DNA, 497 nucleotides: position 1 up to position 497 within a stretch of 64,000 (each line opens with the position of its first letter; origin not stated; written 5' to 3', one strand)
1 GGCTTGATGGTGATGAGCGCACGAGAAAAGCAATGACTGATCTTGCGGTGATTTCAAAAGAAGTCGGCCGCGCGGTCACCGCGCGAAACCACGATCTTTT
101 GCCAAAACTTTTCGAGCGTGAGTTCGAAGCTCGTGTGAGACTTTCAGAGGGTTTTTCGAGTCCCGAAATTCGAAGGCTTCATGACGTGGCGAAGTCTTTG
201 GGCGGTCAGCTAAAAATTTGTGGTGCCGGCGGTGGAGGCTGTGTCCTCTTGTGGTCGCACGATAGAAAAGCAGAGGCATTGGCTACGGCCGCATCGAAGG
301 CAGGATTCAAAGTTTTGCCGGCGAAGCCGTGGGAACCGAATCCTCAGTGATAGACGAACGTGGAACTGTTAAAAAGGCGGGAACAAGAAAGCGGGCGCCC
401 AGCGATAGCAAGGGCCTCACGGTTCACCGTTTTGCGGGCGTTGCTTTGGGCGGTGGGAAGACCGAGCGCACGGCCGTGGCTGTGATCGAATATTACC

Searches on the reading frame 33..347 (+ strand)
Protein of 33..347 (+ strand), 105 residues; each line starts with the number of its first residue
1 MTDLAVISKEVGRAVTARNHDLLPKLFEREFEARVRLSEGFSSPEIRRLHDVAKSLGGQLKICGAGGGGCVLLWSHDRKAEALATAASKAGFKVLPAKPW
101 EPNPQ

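Call 74: search_protein_families(library=padloc, alignment_id=A6, max_evalue=0.00001)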
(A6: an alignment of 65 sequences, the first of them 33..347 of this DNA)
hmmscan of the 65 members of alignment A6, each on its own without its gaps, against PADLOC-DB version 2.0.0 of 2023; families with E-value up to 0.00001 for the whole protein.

A. member 1, window:33-347:+ (105 aa): 0 families

B. families by the number of members that match (of 65 scanned): 21 families
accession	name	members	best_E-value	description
PDLC04134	mad2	2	1.6e-16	mads_2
PDLC00394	SduA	1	9.9e-68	DUF4263 domain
PDLC00399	SduA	1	3.2e-60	DUF4263 domain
PDLC00391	SduA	1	2.3e-56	DUF4263 domain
PDLC00392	SduA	1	4.7e-49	DUF4263 domain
PDLC00384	SduA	1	2.7e-38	DUF4263 domain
PDLC00382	SduA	1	3.9e-33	DUF4263 domain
PDLC00400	SduA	1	1e-32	DUF4263 domain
PDLC00380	SduA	1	9.7e-31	DUF4263 domain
PDLC00393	SduA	1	2.7e-25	DUF4263 domain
PDLC00406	SduA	1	1e-21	DUF4263 domain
PDLC00385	SduA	1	1.4e-20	DUF4263 domain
PDLC00381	SduA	1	1.4e-19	DUF4263 domain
PDLC02215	QatD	1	1.3e-18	-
PDLC04690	PDC-M51B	1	2.8e-17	-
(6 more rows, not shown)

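Call 75: search_protein_families(library=pfam, alignment_id=A6, max_evalue=1e-10)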
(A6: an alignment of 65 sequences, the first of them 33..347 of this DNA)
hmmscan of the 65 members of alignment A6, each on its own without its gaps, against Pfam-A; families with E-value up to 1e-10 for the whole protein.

A. member 1, window:33-347:+ (105 aa): 0 families

B. families by the number of members that match (of 65 scanned): 40 families (the first 25 are shown)
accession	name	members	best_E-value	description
PF05193.26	Peptidase_M16_C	2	3.2e-33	Peptidase M16 inactive domain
PF00675.25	Peptidase_M16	2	5.4e-25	Insulinase (Peptidase family M16)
PF00589.27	Phage_integrase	2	1.2e-21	Phage integrase family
PF00162.24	PGK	1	1.8e-142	Phosphoglycerate kinase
PF00575.29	S1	1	4.1e-100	S1 RNA binding domain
PF03618.20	Kinase-PPPase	1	6.7e-91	Kinase/pyrophosphorylase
PF00291.31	PALP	1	5e-76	Pyridoxal-phosphate dependent enzyme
PF01026.27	TatD_DNase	1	1.3e-73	TatD related DNase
PF00121.24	TIM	1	9.1e-72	Triosephosphate isomerase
PF02800.25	Gp_dh_C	1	1.7e-63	Glyceraldehyde 3-phosphate dehydrogenase, C-terminal domain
PF02224.24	Cytidylate_kin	1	1.4e-55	Cytidylate kinase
PF01189.24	Methyltr_RsmB-F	1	2.6e-42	16S rRNA methyltransferase RsmB/F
PF02223.23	Thymidylate_kin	1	4.2e-42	Thymidylate kinase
PF04357.19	TamB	1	3.2e-41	TamB, inner membrane protein subunit of TAM complex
PF00044.30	Gp_dh_N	1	2.8e-35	Glyceraldehyde 3-phosphate dehydrogenase, NAD binding domain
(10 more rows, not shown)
